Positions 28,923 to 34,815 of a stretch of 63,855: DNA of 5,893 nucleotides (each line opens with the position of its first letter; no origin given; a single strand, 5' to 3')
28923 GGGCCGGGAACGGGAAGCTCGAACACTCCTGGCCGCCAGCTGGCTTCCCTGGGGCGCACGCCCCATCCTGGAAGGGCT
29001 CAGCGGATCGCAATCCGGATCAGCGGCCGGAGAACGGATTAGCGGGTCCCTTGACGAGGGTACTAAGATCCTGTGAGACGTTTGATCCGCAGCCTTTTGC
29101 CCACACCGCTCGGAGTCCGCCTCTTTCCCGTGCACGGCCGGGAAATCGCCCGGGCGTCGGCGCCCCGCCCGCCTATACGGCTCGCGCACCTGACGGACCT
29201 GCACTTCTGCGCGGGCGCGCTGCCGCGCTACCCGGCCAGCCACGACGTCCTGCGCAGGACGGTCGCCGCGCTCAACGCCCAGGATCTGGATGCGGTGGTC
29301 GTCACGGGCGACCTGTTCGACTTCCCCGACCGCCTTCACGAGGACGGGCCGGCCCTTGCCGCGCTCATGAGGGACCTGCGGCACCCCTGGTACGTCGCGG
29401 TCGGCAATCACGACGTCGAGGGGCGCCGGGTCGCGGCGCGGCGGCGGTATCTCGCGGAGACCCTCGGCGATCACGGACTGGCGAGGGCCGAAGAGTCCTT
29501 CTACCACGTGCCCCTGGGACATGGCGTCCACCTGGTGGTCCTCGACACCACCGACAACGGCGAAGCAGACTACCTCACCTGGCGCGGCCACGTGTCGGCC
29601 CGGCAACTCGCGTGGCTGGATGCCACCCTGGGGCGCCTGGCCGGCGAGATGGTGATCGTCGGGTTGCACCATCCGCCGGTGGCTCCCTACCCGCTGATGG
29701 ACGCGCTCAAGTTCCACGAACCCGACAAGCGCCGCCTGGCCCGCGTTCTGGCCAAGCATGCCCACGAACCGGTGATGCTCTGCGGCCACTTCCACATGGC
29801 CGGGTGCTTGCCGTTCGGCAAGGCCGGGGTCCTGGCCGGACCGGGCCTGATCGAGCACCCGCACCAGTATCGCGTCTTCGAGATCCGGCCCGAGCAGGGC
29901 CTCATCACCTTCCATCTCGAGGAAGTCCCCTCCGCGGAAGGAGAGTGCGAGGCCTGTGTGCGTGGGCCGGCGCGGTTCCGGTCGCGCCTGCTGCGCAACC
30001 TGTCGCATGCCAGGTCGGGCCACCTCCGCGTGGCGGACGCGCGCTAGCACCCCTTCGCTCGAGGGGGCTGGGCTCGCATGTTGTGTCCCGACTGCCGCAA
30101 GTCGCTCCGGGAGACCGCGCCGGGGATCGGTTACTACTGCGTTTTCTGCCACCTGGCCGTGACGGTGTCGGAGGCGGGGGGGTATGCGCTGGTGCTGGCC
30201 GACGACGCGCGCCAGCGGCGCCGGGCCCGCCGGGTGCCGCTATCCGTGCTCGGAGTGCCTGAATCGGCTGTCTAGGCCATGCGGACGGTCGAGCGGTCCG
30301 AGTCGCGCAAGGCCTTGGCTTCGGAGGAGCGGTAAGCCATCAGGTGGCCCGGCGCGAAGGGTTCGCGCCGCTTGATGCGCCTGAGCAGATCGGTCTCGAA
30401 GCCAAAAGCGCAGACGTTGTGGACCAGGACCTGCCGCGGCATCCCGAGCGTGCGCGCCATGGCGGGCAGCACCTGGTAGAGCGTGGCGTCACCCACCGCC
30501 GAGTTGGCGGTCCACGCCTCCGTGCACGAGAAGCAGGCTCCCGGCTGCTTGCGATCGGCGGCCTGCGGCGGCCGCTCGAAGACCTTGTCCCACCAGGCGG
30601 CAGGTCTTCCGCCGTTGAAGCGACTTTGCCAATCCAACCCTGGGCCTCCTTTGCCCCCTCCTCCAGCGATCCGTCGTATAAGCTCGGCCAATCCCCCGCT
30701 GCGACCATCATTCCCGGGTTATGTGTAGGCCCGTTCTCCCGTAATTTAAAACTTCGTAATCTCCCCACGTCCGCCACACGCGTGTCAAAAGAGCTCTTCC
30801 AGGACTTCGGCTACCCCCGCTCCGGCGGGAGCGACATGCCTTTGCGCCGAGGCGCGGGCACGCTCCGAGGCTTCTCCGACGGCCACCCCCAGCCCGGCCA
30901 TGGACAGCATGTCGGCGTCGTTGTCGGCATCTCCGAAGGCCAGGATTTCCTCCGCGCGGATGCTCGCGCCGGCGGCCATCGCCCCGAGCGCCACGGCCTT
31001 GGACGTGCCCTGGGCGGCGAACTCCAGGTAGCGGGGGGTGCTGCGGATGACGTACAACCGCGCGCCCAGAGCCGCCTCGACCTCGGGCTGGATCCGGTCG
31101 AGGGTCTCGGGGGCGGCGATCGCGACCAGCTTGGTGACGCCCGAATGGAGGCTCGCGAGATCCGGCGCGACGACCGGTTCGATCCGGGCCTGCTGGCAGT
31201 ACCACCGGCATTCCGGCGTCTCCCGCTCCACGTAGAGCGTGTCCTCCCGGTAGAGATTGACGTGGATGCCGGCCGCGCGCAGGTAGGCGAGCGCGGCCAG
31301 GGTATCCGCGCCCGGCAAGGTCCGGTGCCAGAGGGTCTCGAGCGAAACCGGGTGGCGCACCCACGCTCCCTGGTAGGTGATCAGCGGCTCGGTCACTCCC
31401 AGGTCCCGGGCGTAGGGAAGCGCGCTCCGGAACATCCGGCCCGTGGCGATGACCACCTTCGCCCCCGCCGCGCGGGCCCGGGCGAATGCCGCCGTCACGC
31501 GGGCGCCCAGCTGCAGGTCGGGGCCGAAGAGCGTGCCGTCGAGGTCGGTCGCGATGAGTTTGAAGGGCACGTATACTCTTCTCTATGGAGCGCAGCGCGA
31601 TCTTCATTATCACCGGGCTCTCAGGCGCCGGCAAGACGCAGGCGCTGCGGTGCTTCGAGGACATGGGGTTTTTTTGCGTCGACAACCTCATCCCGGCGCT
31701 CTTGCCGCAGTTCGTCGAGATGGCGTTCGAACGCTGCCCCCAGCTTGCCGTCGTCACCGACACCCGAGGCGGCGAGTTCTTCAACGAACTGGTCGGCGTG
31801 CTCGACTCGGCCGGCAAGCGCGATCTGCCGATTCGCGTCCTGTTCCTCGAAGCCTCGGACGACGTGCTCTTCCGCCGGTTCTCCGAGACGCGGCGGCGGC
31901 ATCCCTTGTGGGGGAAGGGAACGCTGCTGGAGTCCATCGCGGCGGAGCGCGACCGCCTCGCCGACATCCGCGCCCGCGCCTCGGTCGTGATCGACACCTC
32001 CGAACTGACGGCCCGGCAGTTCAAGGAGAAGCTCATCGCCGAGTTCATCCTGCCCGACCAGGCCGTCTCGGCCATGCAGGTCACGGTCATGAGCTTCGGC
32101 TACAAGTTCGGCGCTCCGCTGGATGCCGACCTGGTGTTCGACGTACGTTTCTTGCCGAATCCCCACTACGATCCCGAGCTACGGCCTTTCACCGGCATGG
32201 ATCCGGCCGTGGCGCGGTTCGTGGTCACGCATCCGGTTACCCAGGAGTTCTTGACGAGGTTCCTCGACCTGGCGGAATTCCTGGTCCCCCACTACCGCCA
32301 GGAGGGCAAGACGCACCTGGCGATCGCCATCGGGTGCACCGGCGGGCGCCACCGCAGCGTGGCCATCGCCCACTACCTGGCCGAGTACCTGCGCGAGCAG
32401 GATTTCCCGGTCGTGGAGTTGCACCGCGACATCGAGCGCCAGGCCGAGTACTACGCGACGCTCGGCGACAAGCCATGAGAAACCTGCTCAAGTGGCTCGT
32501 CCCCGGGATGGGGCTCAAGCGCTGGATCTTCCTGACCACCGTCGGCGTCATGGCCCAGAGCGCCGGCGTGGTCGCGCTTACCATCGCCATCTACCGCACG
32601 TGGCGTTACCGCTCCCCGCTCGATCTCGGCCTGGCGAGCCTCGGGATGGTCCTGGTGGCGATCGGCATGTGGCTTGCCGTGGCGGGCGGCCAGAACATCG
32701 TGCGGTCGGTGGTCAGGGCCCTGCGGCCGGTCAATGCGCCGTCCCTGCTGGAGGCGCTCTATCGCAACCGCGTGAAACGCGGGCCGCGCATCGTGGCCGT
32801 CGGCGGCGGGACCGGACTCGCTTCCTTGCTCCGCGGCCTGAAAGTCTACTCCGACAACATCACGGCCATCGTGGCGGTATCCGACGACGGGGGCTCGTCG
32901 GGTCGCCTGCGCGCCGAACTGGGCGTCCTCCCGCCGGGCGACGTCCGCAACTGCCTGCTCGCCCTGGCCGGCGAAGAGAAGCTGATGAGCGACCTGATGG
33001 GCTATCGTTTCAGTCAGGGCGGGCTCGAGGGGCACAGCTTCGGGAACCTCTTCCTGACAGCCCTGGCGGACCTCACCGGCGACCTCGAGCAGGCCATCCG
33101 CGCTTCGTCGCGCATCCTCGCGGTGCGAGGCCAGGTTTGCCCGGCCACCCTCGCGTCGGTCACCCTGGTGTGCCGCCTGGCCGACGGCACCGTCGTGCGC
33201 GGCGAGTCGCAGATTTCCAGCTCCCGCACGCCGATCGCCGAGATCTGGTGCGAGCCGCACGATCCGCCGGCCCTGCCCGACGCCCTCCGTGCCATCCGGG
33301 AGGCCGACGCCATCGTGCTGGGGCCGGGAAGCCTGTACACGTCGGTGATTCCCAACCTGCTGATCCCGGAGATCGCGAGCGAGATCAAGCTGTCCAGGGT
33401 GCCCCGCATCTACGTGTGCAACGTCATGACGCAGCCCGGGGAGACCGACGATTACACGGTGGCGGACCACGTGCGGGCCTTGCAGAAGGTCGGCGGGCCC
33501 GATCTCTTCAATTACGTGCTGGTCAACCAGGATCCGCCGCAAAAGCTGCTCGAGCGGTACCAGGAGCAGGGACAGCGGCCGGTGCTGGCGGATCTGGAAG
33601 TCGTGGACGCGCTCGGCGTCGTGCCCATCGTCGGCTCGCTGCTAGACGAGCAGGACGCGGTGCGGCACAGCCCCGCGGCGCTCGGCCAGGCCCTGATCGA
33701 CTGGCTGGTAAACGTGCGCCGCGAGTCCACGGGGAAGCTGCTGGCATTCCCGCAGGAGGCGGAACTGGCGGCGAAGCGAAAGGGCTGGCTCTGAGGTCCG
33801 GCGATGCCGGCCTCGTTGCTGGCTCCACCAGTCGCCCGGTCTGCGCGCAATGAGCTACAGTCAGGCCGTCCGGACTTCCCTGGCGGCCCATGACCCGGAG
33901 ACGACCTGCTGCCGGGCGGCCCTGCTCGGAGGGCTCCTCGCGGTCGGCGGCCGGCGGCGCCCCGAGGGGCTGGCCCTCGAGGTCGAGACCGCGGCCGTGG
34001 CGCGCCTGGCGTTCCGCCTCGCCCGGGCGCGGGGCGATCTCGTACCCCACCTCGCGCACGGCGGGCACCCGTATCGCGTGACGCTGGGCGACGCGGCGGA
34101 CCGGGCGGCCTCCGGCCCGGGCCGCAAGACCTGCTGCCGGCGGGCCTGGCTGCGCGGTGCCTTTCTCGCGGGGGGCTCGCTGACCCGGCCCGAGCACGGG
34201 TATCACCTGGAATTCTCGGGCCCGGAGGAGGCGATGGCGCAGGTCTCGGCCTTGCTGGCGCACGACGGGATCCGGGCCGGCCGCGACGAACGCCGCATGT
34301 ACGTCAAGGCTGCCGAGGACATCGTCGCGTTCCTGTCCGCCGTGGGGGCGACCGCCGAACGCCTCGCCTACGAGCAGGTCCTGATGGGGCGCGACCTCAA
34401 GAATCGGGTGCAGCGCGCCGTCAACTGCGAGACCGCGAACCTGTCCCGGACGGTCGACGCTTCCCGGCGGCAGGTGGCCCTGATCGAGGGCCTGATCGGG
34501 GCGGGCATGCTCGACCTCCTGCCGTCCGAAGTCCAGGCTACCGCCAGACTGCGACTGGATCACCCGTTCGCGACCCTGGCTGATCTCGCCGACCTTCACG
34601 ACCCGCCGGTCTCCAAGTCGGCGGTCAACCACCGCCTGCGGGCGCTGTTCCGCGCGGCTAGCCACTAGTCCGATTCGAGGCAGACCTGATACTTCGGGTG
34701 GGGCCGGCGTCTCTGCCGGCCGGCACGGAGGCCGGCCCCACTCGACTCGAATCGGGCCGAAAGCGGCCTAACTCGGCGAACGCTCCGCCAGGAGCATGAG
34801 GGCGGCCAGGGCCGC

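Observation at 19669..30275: Eight-gene same-strand cluster led by three tandem lethal-factor-like zincin paralogs without signal peptides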

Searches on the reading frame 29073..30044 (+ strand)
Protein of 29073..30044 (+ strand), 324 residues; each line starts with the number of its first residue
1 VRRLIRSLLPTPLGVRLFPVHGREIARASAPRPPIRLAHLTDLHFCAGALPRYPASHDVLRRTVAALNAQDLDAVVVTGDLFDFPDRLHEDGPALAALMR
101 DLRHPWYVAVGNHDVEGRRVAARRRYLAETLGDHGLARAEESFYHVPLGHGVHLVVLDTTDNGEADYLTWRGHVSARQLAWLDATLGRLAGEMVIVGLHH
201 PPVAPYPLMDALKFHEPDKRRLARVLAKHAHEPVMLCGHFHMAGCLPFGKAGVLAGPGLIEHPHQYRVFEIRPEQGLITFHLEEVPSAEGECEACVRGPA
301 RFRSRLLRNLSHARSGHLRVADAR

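Call 7: search_protein_families(library=pfam, proteins=[window:29073-30044:+], max_evalue=0.1)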
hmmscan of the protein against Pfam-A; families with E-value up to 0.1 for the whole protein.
window:29073-30044:+ (324 aa): 2 families
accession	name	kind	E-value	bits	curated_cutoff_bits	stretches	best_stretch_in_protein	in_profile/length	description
PF00149.33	Metallophos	-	1.5e-13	52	21.5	1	35-241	1-189/191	Calcineurin-like phosphoesterase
PF12850.12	Metallophos_2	-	0.00027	21.4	27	1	36-251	2-127/154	Calcineurin-like phosphoesterase superfamily domain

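Call 12: search_protein_families(library=ncbifam, proteins=[window:29073-30044:+], max_evalue=0.1)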
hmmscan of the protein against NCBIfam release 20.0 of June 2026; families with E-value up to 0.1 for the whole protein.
window:29073-30044:+ (324 aa): 8 families
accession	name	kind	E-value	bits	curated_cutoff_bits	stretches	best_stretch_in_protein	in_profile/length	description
NF050112.1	PhdiestSpdARhizob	equivalog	1.7e-14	54.1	400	1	62-242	28-199/264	2', 3'cyclic nucleotide phosphodiesterase SpdA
NF008359.0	PRK11148.1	equivalog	1.9e-10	40.7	225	1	67-257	49-221/275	3',5'-cyclic-AMP phosphodiesterase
TIGR03767.1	P_acnes_RR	hypoth_equivalog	6.8e-07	28.3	330.75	1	140-241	290-390/496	TIGR03767 family metallophosphoesterase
TIGR00619.1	sbcd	subfamily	0.00012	22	77.65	1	36-118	2-90/252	exonuclease subunit SbcD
TIGR04123.1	P_estr_lig_assc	hypoth_equivalog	0.00022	20.7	150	1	50-121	44-116/207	ligase-associated DNA damage response endonuclease PdeM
NF008460.0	PRK11340.1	equivalog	0.00031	20.3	188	1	33-135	48-142/271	phosphodiesterase YaeI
NF053862.1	DS9_1_antiphage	equivalog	0.019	13.8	420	1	36-116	195-290/486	anti-phage phosphoesterase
TIGR00040.1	yfcE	subfamily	0.098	12.7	56.25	0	57-117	10-65/158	YfcE family phosphodiesterase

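Call 48: search_solved_structures(query=window:29073-30044:+, max_evalue=0.001, show_alignments=1)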
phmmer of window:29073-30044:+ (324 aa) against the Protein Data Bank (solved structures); distinct sequences matched with E-value up to 0.001: 6.
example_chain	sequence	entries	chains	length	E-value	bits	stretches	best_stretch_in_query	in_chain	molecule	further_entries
3ib7_A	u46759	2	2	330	2.5e-10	43.4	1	25-244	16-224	Icc protein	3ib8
2hyo_A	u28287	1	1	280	2.9e-10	43.2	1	27-244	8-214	Rv0805N97A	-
2hy1_A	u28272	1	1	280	3.2e-10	43.1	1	27-244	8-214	Rv0805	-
2hyp_A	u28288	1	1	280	2.4e-09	40.2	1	27-244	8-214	Hypothetical protein RV0805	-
2dxl_A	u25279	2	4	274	3.9e-07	32.9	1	37-261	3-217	Phosphohydrolase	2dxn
2zo9_B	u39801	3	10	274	4e-07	32.9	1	37-261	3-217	Phosphohydrolase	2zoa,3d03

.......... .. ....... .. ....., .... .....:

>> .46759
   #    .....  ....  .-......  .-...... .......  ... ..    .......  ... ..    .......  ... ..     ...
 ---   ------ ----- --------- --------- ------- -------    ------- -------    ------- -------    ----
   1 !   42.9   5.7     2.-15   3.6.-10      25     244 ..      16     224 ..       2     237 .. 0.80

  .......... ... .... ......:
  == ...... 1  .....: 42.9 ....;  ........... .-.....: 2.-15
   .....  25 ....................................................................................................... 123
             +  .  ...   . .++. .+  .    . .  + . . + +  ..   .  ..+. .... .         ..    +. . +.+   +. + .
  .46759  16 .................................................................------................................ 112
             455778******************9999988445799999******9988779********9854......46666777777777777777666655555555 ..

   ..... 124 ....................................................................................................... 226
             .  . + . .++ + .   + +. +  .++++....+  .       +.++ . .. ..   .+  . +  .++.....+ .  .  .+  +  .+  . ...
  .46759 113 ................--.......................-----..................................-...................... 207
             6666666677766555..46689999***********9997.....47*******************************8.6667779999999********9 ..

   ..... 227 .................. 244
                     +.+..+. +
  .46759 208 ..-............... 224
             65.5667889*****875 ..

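Call 98: search_protein_families(library=padloc, proteins=[window:29073-30044:+], max_evalue=0.01)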
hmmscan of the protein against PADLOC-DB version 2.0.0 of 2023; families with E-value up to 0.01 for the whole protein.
window:29073-30044:+ (324 aa): 0 families

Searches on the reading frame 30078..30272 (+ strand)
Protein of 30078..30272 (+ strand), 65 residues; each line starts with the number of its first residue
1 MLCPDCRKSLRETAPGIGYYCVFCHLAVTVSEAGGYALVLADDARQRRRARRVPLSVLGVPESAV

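Call 7: search_protein_families(library=pfam, proteins=[window:30078-30272:+], max_evalue=0.1)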
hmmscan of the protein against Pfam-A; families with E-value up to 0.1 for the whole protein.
window:30078-30272:+ (65 aa): 1 family
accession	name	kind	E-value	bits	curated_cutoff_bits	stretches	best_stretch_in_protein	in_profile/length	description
PF00130.28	C1_1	-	0.076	13.3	26.5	1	2-28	13-38/53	Phorbol esters/diacylglycerol binding domain (C1 domain)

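Call 12: search_protein_families(library=ncbifam, proteins=[window:30078-30272:+], max_evalue=0.1)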
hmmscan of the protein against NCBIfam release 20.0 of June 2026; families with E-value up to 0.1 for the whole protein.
window:30078-30272:+ (65 aa): 1 family
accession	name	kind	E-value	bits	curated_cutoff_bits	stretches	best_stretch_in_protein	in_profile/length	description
NF033196.2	c_type_nonphoto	exception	0.09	12.9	70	0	10-52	19-57/98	c-type cytochrome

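Call 98: search_protein_families(library=padloc, proteins=[window:30078-30272:+], max_evalue=0.01)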
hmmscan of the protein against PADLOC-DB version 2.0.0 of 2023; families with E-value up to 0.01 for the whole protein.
window:30078-30272:+ (65 aa): 0 families

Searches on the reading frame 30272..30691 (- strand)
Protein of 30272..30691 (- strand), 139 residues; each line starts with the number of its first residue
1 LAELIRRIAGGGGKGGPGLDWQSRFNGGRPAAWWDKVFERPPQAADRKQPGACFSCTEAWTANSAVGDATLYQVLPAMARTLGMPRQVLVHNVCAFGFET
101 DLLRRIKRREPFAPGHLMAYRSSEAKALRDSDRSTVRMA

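Call 66: search_protein_families(library=pfam, proteins=[window:30272-30691:-], max_evalue=0.001)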
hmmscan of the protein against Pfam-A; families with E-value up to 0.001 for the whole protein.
window:30272-30691:- (139 aa): 0 families

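Call 101: search_protein_families(library=ncbifam, proteins=[window:30272-30691:-], max_evalue=0.01)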
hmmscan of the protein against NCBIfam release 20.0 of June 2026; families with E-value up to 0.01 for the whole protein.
window:30272-30691:- (139 aa): 0 families

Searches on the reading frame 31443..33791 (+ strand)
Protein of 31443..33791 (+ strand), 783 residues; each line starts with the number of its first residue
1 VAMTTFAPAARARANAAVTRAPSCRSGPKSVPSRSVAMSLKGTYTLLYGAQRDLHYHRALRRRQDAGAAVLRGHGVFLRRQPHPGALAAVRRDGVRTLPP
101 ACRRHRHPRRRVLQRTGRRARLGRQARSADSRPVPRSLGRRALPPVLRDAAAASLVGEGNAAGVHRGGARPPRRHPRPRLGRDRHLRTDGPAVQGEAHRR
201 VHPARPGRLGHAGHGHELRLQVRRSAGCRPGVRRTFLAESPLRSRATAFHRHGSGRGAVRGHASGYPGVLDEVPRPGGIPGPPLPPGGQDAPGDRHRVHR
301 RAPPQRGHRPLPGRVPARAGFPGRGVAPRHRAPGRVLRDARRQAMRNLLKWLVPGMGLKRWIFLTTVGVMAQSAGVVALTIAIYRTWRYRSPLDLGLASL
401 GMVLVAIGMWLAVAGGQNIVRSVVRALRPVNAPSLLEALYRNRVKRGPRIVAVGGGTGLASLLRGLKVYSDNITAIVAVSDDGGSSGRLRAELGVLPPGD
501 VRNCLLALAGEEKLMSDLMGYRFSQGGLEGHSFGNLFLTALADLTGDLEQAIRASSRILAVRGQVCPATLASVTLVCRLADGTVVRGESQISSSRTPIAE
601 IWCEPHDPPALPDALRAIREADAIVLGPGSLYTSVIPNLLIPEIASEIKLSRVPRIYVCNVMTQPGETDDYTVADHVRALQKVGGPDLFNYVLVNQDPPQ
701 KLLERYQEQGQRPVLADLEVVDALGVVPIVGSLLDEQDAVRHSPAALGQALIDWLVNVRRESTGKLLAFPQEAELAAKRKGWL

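Call 13: search_protein_families(library=pfam, proteins=[window:31443-33791:+], max_evalue=0.01)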
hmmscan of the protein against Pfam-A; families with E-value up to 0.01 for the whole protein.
window:31443-33791:+ (783 aa): 1 family
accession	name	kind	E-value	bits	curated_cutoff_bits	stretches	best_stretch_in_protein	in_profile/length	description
PF01933.23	CofD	-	5.9e-109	364.2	30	1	450-731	1-287/290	2-phospho-L-lactate transferase CofD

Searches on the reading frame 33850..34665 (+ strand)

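Call 68: search_protein_families(library=pfam, proteins=[window:33850-34665:+], max_evalue=0.001)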
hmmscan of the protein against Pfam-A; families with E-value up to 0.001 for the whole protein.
window:33850-34665:+ (272 aa): 2 families
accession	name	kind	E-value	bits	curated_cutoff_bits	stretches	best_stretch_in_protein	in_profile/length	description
PF02650.20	HTH_WhiA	-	8e-25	87.5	27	1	187-266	1-80/84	WhiA C-terminal HTH domain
PF14527.11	LAGLIDADG_WhiA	-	1.7e-18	67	23.2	1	98-184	2-93/93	WhiA LAGLIDADG-like domain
